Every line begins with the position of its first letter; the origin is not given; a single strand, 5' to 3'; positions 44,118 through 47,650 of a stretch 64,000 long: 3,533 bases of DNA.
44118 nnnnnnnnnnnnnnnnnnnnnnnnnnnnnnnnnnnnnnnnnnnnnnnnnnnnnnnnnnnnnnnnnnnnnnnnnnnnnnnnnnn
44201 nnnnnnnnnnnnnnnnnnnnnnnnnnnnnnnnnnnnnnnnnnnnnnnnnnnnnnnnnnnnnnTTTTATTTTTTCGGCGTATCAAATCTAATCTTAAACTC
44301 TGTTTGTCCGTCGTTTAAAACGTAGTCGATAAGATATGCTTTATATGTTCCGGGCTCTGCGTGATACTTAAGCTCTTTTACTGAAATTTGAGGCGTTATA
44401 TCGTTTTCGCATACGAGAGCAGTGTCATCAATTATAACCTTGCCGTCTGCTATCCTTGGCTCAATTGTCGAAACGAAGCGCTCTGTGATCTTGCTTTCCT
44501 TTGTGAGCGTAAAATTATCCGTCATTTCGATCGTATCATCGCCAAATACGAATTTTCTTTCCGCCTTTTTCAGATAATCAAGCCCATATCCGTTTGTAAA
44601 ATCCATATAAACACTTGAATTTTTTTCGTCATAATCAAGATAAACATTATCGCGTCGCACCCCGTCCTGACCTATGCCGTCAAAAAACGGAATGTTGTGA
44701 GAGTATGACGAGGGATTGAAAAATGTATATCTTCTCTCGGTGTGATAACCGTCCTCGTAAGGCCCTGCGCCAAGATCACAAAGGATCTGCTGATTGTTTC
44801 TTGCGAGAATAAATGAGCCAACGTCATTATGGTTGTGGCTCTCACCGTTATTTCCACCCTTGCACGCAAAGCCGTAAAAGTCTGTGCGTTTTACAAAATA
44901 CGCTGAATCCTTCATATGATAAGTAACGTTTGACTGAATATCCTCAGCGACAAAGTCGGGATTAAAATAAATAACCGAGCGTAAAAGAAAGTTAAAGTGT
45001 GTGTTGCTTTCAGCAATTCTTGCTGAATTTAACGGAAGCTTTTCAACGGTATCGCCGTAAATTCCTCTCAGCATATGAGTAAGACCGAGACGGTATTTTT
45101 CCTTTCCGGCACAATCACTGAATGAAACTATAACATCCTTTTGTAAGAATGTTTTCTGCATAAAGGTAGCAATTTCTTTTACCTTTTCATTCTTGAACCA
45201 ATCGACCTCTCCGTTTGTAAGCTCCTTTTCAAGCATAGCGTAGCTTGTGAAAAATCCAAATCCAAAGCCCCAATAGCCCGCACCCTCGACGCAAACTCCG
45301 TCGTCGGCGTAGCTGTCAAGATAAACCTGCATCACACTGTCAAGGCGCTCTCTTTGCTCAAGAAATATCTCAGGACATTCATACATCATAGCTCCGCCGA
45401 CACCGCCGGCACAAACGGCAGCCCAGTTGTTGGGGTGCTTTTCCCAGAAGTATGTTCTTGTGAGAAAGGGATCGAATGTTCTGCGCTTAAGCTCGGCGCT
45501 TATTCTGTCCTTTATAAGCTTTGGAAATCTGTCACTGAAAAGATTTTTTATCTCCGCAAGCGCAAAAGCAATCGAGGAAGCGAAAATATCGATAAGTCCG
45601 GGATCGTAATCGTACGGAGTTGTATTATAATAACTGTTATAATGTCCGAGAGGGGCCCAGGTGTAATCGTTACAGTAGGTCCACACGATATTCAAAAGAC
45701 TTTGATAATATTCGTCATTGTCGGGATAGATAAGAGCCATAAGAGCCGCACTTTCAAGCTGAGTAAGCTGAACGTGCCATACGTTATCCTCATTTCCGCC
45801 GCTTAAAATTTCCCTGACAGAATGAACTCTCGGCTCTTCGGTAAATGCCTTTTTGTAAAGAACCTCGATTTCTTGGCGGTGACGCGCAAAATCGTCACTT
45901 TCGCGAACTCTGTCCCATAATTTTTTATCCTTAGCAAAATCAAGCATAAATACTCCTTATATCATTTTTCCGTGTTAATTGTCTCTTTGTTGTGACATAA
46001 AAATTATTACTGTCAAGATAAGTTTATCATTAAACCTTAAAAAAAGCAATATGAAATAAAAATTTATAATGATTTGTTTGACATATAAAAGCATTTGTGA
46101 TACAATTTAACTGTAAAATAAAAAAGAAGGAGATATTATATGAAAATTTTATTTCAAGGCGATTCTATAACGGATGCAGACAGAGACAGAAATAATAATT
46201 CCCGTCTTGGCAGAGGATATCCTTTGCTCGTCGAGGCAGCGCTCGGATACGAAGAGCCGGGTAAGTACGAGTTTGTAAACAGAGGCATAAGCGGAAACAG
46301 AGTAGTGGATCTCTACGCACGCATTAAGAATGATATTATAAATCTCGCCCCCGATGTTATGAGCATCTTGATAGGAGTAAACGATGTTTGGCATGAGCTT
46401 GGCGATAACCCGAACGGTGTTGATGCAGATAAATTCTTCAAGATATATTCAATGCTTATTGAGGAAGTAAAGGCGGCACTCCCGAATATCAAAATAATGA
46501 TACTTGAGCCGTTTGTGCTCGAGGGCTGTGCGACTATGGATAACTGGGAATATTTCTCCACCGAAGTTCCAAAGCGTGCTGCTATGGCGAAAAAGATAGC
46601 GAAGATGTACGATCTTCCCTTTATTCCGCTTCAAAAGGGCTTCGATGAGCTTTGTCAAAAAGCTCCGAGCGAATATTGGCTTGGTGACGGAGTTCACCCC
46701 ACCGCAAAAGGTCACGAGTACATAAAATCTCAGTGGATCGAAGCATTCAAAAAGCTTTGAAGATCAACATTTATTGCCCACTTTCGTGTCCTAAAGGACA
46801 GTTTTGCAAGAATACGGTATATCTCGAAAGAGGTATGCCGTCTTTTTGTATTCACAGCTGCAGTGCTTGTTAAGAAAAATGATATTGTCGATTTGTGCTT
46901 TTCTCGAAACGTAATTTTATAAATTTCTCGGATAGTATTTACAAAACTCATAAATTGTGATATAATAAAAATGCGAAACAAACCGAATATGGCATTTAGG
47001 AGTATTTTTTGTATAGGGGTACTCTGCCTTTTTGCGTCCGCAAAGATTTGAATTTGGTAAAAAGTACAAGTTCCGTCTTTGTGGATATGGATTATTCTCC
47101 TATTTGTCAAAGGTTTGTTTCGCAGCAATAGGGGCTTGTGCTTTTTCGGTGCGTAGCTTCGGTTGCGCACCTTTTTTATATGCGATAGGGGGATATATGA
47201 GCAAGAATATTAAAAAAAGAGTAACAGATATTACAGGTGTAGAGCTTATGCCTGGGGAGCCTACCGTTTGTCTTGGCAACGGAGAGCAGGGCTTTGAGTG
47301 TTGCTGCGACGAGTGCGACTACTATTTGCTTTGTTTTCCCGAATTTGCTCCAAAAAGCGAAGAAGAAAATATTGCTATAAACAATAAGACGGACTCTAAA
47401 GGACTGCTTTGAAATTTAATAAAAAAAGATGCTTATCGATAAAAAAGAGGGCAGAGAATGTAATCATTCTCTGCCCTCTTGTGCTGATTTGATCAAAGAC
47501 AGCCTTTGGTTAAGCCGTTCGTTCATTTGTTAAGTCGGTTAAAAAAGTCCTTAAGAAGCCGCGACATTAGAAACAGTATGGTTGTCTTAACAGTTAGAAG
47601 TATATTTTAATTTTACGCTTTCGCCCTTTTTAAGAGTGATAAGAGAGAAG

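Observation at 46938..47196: Riboswitch-like leader: 13-bp closing helix around a roughly 127-nt multi-helix core, then a UUCG-capped terminator abutting the RBS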

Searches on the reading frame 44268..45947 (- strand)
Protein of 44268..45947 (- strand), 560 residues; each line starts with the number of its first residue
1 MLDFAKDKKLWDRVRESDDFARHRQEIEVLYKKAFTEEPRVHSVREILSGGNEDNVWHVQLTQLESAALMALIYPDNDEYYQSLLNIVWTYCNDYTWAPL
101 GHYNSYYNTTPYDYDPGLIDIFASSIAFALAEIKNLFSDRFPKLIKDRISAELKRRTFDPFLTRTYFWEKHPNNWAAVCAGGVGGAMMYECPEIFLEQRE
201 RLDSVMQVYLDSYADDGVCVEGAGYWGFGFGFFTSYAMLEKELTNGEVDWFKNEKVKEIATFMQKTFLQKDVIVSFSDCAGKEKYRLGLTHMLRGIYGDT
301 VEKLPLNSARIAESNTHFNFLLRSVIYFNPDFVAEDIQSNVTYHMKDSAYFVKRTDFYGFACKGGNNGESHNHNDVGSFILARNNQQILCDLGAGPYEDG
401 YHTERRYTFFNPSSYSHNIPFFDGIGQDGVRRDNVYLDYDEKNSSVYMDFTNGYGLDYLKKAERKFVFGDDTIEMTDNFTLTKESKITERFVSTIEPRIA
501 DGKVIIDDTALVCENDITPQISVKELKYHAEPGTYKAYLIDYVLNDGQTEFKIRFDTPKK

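Call 9: search_protein_families(library=pfam, proteins=[window:44268-45947:-], max_evalue=0.1)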
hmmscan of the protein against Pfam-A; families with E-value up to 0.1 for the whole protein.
window:44268-45947:- (560 aa): 1 family
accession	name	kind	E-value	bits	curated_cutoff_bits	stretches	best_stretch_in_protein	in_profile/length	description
PF07940.18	Hepar_II_III_C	-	3.5e-06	27.2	24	1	344-491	8-163/237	Heparinase II/III-like, C-terminal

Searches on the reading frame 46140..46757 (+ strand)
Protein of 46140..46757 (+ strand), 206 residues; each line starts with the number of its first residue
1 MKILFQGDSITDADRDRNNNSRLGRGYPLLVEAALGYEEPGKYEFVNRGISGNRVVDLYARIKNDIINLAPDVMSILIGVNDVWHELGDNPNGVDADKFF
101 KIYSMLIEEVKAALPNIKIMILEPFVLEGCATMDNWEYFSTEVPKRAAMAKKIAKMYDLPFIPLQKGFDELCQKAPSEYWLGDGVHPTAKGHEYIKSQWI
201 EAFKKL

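Call 9: search_protein_families(library=pfam, proteins=[window:46140-46757:+], max_evalue=0.1)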
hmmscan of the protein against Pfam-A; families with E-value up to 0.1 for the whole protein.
window:46140-46757:+ (206 aa): 3 families
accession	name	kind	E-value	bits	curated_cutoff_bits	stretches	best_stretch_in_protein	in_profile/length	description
PF13472.12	Lipase_GDSL_2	-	5.6e-24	86.1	32.9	1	7-193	3-177/178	GDSL-like Lipase/Acylhydrolase family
PF00657.28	Lipase_GDSL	-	2.8e-15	57.5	23.6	1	3-195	1-204/208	GDSL-like Lipase/Acylhydrolase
PF04311.20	DUF459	-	0.00023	21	27.2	1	48-198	37-193/197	Protein of unknown function (DUF459)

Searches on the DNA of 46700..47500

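Call 5: search_rna_families(source=window, start=46700, end=47500, threshold=evalue, max_evalue=10, show_alignments=3)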
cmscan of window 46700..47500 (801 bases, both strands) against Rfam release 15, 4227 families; matches with E-value up to 10: 22.
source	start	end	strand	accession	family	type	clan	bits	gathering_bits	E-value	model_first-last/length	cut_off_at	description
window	47367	47482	+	RF02434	SpF39_sRNA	Gene; sRNA;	-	26.4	60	0.56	1-109/109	no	Streptococcus sRNA SpF39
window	47445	47480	+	RF03560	mir-3926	Gene; miRNA;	-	23.7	82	0.087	14-50/63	no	mir-3926 microRNA precursor family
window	47445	47480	-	RF03560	mir-3926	Gene; miRNA;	-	23.5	82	0.098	14-50/63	no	mir-3926 microRNA precursor family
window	47370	47483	+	RF01819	RsaD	Gene; sRNA;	-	22.4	50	0.15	1-189/189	no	RNA Staph. aureus D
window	47438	47480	-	RF04343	Plastid-psbA-2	Cis-reg;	CL00153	21.2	55.8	0.26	1-60/60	no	Plastid-psbA-2 3UTR RNA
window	47240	47482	+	RF02590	Spy1186876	Gene; sRNA;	-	20.7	208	0.036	1-243/243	no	S. pyogenes small RNA 1186876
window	47415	47482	+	RF01480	rli52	Cis-reg;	-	20.4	70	2.2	1-95/95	no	Listeria sRNA rli52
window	47437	47490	+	RF03522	mir-4850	Gene; miRNA;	-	19.8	93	0.43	19-72/89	no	mir-4850 microRNA precursor family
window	47446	47479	+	RF03722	MIR4378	Gene; miRNA;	-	17.8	90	2.7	1-91/91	no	MIR4378 microRNA precursor family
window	47055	47236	+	RF00336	snoJ26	Gene; snRNA; snoRNA; CD-box;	-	17.5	50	4.9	1-147/147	no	Small nucleolar RNA J26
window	47426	47489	+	RF02066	STnc320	Gene; sRNA;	-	17.2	50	2.1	1-55/55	no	Salmonella enterica sRNA STnc320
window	47392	47500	+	RF00568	SNORA26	Gene; snRNA; snoRNA; HACA-box;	CL00032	16.5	40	4.1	1-122/122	no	Small nucleolar RNA SNORA26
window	47448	47479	+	RF03198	mir-7385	Gene; miRNA;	-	16.4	69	1.7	1-62/62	no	mir-7385 microRNA precursor family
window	47343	47482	+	RF02653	StyR-143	Gene; sRNA;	-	15.6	176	1.6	1-144/144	no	Salmonella enterica Typhi npcRNA 143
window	47447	47478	-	RF03801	mir-7143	Gene; miRNA;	-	15.6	90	4.2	14-47/61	no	mir-7143 microRNA precursor family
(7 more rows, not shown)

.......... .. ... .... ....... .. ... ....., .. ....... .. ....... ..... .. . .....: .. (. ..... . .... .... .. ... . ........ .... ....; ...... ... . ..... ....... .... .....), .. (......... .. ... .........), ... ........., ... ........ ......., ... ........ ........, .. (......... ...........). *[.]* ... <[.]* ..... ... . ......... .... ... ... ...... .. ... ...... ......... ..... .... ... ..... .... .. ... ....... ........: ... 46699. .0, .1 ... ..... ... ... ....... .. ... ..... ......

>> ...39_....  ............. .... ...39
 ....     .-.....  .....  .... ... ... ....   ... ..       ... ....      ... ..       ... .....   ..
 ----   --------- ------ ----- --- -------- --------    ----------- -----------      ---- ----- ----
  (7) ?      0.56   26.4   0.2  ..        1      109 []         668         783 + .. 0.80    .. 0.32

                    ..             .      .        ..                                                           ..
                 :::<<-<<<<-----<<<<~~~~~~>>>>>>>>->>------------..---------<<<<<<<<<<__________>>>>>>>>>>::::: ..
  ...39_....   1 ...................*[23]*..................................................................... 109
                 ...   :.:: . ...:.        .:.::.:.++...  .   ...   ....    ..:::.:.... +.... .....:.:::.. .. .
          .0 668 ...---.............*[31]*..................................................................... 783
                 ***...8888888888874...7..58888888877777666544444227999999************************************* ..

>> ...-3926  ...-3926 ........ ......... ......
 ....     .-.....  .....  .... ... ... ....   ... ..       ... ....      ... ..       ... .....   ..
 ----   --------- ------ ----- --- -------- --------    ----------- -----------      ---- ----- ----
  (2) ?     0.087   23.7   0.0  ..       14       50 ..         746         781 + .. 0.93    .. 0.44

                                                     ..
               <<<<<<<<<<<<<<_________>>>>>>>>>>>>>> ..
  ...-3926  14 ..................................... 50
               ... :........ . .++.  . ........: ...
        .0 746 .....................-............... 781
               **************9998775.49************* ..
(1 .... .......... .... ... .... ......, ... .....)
